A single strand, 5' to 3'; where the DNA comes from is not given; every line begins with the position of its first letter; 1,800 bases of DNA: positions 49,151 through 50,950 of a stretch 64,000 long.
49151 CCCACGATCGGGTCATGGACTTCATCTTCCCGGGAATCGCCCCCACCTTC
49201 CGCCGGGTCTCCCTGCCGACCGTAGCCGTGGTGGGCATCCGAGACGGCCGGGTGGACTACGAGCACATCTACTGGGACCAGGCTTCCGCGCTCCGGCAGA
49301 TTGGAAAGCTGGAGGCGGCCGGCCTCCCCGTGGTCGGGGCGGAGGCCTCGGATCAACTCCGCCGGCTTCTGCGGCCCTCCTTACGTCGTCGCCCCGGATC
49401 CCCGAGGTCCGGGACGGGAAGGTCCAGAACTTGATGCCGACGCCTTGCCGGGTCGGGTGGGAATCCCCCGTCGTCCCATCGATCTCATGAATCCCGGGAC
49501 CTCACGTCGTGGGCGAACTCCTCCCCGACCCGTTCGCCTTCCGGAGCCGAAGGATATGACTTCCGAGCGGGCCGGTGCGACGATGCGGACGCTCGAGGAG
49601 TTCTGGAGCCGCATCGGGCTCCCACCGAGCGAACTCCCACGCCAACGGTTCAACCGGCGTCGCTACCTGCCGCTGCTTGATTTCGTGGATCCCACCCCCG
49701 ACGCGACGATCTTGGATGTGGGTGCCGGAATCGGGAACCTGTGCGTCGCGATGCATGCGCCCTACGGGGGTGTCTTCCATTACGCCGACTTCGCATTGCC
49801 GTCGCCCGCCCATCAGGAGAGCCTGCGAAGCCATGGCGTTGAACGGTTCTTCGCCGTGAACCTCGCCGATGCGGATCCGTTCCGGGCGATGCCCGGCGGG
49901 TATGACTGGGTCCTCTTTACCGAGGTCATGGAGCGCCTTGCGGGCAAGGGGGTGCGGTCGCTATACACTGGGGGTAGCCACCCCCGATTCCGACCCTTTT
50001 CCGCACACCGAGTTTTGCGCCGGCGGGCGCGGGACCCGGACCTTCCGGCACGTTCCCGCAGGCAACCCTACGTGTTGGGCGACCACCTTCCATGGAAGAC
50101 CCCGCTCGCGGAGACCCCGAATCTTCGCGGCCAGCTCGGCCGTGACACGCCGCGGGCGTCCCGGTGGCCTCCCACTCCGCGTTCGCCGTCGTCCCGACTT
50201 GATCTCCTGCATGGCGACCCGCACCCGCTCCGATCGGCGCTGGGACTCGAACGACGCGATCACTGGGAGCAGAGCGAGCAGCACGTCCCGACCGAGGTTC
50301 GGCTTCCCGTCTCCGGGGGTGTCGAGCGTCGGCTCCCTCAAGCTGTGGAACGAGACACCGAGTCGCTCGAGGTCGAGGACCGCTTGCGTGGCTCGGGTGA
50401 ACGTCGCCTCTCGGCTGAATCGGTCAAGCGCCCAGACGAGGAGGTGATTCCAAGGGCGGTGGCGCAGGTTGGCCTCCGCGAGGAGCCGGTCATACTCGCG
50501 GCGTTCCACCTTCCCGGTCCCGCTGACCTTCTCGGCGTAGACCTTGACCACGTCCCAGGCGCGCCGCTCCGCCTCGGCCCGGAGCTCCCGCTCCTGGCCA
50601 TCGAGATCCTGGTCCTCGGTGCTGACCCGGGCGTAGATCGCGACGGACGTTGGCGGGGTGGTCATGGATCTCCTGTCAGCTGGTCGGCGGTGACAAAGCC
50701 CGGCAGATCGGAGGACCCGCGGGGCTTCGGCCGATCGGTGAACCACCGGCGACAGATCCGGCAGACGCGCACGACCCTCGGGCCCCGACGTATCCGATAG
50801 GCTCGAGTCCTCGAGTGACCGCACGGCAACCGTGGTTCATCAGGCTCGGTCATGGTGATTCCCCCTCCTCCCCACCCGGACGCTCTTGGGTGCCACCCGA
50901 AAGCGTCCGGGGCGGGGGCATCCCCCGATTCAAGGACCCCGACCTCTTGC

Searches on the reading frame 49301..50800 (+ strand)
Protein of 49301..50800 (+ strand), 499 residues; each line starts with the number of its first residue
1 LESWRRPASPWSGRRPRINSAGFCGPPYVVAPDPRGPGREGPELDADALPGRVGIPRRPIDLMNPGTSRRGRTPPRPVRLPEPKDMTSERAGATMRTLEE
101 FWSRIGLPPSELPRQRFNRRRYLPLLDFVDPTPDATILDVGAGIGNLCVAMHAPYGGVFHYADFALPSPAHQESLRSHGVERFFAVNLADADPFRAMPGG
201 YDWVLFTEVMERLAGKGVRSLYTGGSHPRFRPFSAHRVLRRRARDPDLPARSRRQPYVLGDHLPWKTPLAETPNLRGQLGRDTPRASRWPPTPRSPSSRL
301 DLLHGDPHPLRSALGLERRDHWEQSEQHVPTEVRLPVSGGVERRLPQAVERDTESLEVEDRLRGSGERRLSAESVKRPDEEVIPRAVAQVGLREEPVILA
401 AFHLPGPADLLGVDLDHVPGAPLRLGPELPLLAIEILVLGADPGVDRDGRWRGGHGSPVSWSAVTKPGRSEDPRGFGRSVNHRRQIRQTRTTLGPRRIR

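Call 30: search_protein_families(library=pfam, proteins=[window:49301-50800:+], max_evalue=0.01)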
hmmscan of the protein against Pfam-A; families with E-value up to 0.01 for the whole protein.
window:49301-50800:+ (499 aa): 2 families
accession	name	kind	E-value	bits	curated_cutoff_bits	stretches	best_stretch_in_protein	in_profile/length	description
PF08242.18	Methyltransf_12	-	0.00098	20.2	30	1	138-214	1-79/98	Methyltransferase domain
PF13489.12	Methyltransf_23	-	0.0072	16.5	27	0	116-213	3-94/164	Methyltransferase domain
